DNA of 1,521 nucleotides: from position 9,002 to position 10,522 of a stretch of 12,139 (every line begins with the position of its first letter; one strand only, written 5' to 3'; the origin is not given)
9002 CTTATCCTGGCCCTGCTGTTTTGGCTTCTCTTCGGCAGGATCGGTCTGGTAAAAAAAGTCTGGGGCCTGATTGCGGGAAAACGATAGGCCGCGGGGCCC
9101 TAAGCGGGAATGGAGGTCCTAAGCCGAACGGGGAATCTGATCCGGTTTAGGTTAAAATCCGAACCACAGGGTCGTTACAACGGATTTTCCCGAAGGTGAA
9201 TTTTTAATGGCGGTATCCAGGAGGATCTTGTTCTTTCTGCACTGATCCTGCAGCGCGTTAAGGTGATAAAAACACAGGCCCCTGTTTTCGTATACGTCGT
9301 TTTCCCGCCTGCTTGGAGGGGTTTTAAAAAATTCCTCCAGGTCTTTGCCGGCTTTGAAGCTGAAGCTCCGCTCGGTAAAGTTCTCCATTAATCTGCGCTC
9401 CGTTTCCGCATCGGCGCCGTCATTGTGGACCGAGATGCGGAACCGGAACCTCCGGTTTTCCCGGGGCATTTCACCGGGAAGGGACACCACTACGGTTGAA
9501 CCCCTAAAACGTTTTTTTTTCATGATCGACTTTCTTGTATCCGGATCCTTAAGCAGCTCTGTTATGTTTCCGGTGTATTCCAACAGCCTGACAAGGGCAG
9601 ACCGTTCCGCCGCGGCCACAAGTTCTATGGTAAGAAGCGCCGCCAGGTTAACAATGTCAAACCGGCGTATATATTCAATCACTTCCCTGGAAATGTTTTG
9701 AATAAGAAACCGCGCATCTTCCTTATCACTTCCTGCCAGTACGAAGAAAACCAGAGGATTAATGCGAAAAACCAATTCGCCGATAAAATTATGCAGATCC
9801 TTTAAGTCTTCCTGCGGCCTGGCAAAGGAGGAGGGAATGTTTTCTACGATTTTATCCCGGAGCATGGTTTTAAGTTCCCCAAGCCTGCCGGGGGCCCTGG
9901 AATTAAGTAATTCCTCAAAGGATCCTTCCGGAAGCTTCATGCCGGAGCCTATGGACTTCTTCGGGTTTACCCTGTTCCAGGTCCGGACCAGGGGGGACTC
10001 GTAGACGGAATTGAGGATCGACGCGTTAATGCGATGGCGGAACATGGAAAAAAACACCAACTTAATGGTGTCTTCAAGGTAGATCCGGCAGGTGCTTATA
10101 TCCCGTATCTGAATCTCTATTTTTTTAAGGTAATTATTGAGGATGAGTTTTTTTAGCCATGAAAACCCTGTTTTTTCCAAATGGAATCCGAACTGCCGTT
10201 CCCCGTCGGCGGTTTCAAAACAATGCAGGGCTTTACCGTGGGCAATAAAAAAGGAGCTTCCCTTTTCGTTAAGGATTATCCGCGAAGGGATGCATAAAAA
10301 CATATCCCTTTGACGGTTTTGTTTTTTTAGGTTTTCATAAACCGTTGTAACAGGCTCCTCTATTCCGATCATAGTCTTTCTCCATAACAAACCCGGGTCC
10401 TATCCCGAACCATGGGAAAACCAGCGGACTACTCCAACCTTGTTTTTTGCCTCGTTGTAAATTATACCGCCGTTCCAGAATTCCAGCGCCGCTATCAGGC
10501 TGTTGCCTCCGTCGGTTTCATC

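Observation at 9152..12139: Partner-switching cassette (PP2C phosphatase, STAS antagonist, HATPase kinase) whose co-transcribed output gene is a 406-aa protein of unknown type rather than a sigma factor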

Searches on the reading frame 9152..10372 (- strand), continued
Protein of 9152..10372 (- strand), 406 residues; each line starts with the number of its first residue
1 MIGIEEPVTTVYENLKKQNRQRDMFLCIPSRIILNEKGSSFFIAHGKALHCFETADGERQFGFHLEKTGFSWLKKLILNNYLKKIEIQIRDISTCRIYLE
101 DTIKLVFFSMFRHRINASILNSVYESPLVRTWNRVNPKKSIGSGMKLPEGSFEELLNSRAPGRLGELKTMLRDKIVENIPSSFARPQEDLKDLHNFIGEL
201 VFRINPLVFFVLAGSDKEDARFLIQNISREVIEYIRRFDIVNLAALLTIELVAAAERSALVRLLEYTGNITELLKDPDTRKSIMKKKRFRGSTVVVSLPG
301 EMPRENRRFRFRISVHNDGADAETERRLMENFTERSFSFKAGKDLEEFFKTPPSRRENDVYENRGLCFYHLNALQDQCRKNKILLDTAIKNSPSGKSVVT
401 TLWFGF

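Call 66: find_related_loci(query=A6, collection=metagenome_contigs, flank=4000)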
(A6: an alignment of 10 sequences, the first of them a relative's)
Query A6 (401 aa) in metagenome_contigs; peptide patterns used: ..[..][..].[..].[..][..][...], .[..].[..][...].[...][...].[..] (x = any residue, [..] = any of these).
460 stretches matched a pattern; 260 encode a relative of the query (tblastn E <= 1e-3); the best 80 are kept; 80 distinct loci.
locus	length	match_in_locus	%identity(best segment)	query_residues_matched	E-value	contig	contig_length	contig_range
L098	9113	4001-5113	28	12-384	2e-50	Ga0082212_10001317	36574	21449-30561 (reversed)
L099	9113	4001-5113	27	12-384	4e-48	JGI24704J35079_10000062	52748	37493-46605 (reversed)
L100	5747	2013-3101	27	20-384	3e-47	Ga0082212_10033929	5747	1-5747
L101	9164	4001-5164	27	12-399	6e-47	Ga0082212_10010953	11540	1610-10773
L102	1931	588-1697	26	12-384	3e-47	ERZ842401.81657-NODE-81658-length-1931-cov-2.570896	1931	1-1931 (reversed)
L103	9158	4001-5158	25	12-400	4e-45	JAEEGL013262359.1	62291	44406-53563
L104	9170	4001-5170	25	12-401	1e-44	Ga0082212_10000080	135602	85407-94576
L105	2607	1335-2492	26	16-401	2e-44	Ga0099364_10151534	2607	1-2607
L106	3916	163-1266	25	15-384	6e-44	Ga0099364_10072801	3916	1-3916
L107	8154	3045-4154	25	12-384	7e-44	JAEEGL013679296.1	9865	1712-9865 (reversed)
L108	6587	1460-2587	26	22-400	3e-43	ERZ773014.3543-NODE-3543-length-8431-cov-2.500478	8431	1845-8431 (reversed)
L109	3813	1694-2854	26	15-401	7e-43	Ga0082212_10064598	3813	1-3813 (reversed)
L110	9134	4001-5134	25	20-400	7e-43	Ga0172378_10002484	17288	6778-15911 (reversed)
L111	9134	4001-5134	26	20-400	2e-42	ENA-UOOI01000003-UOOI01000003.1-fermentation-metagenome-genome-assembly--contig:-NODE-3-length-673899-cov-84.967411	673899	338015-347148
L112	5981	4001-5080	25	22-384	2e-42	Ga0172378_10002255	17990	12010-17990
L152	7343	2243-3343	25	15-384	1e-39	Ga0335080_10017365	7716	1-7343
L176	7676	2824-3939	24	10-384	4e-39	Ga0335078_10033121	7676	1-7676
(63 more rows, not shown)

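Call 69: search_protein_families(library=pfam, alignment_id=A2, max_evalue=5)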
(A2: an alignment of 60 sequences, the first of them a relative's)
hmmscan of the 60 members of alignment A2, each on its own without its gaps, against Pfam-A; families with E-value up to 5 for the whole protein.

A. member 1, P0001 (406 aa): 1 family
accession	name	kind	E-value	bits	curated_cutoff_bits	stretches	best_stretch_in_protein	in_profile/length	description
PF13889.11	Chromosome_seg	-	0.19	12.3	22.9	1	85-127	6-47/55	Chromosome segregation during meiosis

B. families by the number of members that match (of 60 scanned): 44 families (the first 25 are shown)
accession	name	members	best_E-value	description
PF03266.21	NTPase_1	1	0.0017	NTPase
PF05798.17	Phage_FRD3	1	0.0038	Bacteriophage FRD3 protein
PF21943.1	TetR_C_46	1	0.0041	Tetracyclin repressor-like, C-terminal domain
PF08543.17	Phos_pyr_kin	1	0.0059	Phosphomethylpyrimidine kinase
PF25583.1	WCX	1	0.0073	WCX domain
PF25647.1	SFV1_VP4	1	0.0085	Sulfolobus filamentous virus 1 major coat protein VP4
PF05061.18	Pox_A11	1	0.012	Poxvirus A11 Protein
PF01042.26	Ribonuc_L-PSP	1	0.015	Endoribonuclease L-PSP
PF02637.23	GatB_Yqey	1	0.015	GatB domain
PF09205.15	DUF1955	1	0.016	Domain of unknown function (DUF1955)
PF22905.2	Hydro_N_hd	1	0.021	Hydrolase N-terminal helical domain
PF25788.1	Ig_Rha78A_N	1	0.029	Rha78A-like, N-terminal immunoglobulin domain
PF16511.11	FERM_f0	1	0.035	N-terminal or F0 domain of Talin-head FERM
PF02954.25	HTH_8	1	0.046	Bacterial regulatory protein, Fis family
PF17711.6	DUF5556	1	0.051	Family of unknown function (DUF5556)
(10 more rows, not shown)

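Call 70: search_protein_families(library=pfam, proteins=[L096:345-1544:-, L001:5847-7028:-, L152:25-1296:+, L176:26-1885:+, L152:1310-1666:+, L152:1676-2224:+, L152:2234-3397:+, L008:845-1210:+, L009:2118-4448:-], max_evalue=0.01)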
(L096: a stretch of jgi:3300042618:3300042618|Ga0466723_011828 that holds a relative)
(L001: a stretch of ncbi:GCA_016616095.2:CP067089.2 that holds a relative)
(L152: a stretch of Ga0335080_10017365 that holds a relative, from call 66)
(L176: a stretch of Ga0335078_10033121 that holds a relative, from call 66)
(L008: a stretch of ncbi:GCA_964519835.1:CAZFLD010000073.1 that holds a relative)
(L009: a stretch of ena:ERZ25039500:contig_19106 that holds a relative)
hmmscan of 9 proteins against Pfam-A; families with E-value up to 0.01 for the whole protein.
L096:345-1544:- (399 aa): 1 family
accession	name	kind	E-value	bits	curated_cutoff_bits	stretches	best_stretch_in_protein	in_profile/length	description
PF07228.17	SpoIIE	-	3e-34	119.1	25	1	208-395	2-190/192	Stage II sporulation protein E (SpoIIE)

L001:5847-7028:- (393 aa): 1 family
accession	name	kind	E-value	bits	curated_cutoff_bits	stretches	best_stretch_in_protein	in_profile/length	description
PF07228.17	SpoIIE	-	1.8e-31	110.1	25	1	212-393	9-191/192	Stage II sporulation protein E (SpoIIE)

L152:25-1296:+ (423 aa): 4 families
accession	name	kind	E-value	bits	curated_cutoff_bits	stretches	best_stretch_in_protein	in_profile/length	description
PF07228.17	SpoIIE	-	7.2e-49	166.8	25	1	232-422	2-191/192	Stage II sporulation protein E (SpoIIE)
PF13185.12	GAF_2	-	4e-15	56.7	28.6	1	13-169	3-136/136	GAF domain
PF01590.32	GAF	-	1.6e-12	48.5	22.4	1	13-168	1-133/133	GAF domain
PF13492.12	GAF_3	-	2.2e-12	47.9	27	1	14-170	2-129/129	GAF domain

L176:26-1885:+ (619 aa): 4 families
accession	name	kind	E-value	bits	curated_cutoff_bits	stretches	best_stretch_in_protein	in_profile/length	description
PF07228.17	SpoIIE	-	5.8e-49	167.1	25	1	428-618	2-191/192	Stage II sporulation protein E (SpoIIE)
PF13185.12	GAF_2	-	5.6e-15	56.2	28.6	1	209-365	3-136/136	GAF domain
PF13492.12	GAF_3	-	5.2e-13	50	27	1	210-366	2-129/129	GAF domain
PF01590.32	GAF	-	2.6e-12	47.9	22.4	1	209-364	1-133/133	GAF domain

L152:1310-1666:+ (118 aa): 2 families
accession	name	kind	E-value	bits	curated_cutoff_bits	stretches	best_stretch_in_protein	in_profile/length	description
PF01740.26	STAS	-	1.3e-21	76.8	22.6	1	8-110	3-106/106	STAS domain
PF13466.11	STAS_2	-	4.9e-09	36.7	29.2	1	19-95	2-77/80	STAS domain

L152:1676-2224:+ (182 aa): 2 families
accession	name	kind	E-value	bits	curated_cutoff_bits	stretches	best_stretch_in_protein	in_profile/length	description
PF13581.12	HATPase_c_2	-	3e-08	34.2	27.4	1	30-107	8-85/127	Histidine kinase-like ATPase domain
PF02518.31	HATPase_c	-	1.9e-05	25.5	26.4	1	52-102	4-51/111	Histidine kinase-, DNA gyrase B-, and HSP90-like ATPase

L152:2234-3397:+ (387 aa): 0 families

L008:845-1210:+ (121 aa): 2 families
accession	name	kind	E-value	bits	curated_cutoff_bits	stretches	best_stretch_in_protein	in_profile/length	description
PF01740.26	STAS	-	3.8e-14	52.8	22.6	1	8-108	3-104/106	STAS domain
PF13466.11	STAS_2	-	0.00014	22.4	29.2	1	22-97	5-79/80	STAS domain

L009:2118-4448:- (776 aa): 0 families

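Call 71: search_protein_families(library=padloc, proteins=[window:9152-10372:-, L096:345-1544:-], max_evalue=0.01)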
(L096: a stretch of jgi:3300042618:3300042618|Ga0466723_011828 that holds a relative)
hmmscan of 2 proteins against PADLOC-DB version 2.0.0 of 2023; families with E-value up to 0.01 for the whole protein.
window:9152-10372:- (406 aa): 0 families

L096:345-1544:- (399 aa): 0 families

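Call 87: list_cluster_members(proteins=[P0143, P0150, P0154, P0165, P0175, P0201, P0118, P0122, P0199, P0109])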
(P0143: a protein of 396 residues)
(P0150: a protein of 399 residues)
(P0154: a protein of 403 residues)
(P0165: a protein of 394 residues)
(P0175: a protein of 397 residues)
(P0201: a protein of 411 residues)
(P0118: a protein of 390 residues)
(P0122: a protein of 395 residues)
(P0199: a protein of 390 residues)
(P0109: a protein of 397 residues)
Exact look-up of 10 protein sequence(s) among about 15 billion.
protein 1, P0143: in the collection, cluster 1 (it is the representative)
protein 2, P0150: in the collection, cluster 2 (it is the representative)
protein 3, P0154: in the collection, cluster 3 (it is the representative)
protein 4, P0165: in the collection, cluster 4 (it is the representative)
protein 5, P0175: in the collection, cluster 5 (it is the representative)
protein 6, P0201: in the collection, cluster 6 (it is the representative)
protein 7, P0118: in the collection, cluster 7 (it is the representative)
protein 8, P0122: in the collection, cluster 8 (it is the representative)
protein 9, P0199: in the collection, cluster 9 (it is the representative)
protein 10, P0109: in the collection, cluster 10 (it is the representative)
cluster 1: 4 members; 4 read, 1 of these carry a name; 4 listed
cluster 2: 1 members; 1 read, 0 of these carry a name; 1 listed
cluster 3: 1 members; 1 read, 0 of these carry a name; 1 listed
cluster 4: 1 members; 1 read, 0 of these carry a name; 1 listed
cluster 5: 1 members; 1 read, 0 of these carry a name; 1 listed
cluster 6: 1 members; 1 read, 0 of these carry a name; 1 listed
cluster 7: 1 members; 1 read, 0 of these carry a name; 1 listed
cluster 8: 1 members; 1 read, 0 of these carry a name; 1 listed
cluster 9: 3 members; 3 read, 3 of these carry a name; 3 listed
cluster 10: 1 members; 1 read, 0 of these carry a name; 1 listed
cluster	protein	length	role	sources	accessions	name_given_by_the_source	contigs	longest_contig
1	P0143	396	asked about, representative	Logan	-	-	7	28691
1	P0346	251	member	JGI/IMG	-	hypothetical protein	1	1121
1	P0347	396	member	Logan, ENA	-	-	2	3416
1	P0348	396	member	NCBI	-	-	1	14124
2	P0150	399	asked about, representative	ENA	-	-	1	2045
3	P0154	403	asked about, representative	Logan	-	-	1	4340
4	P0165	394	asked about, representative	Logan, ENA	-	-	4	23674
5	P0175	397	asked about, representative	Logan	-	-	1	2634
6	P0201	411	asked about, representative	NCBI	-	-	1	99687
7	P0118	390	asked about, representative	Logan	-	-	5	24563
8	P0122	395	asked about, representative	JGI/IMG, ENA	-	-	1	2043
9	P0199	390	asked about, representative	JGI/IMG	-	hypothetical protein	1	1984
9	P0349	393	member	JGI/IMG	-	hypothetical protein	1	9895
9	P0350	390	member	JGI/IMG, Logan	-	hypothetical protein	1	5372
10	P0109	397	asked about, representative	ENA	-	-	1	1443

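Call 88: find_homologous_proteins(query=L008:845-1210:+, max_evalue=0.001)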
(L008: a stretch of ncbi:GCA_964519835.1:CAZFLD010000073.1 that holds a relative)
Query L008:845-1210:+ (121 aa): 3 proteins with E <= 0.001 among 9 candidates.
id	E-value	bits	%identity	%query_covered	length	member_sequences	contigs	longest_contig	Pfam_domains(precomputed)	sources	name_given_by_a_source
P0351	5.1e-73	260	100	100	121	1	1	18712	PF01740.27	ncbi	-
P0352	9.8e-55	202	79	100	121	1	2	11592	PF01740.27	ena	-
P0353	1.5e-37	146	61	98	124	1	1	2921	PF01740.27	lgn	-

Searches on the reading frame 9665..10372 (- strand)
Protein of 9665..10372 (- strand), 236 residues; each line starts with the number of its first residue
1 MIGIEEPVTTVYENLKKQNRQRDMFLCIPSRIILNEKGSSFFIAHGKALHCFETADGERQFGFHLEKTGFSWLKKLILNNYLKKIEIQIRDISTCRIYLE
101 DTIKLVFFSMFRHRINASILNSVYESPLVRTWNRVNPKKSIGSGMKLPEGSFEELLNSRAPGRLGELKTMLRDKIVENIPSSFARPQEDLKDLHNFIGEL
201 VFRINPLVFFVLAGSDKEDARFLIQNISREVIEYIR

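Call 55: predict_structure(alignment_id=A4)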
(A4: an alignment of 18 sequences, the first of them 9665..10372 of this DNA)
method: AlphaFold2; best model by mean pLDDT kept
length: 236 residues; sequences in the alignment: 18
mean_pLDDT: 79.7   pTM: 0.61
mean pLDDT of the five models: 79.7, 79.1, 78.9, 77.3, 75.8
residues with pLDDT >= 90: 48; 70-90: 153; 50-70: 14; < 50: 21
segments of 3 or more residues with pLDDT < 50: 1-21
pLDDT, mean of each block of 10 residues (from residue 1): 31 40 73 91 90 83 88 83 84 76 81 86 86 85 69 82 90 90 65 86 88 90 92 86
secondary structure, 60 per line:
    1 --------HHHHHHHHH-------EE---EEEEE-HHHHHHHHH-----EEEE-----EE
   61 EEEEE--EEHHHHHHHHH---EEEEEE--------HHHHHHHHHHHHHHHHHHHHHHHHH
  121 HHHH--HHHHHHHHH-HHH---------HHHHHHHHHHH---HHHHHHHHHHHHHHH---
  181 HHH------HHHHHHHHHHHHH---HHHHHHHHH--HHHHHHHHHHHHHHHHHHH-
elements in order: H9-17 E30-34 H36-44 E50-53 E59-65 H70-78 E82-87 H96-124 H127-135 H149-159 H163-177 H190-202 H206-214 H217-235
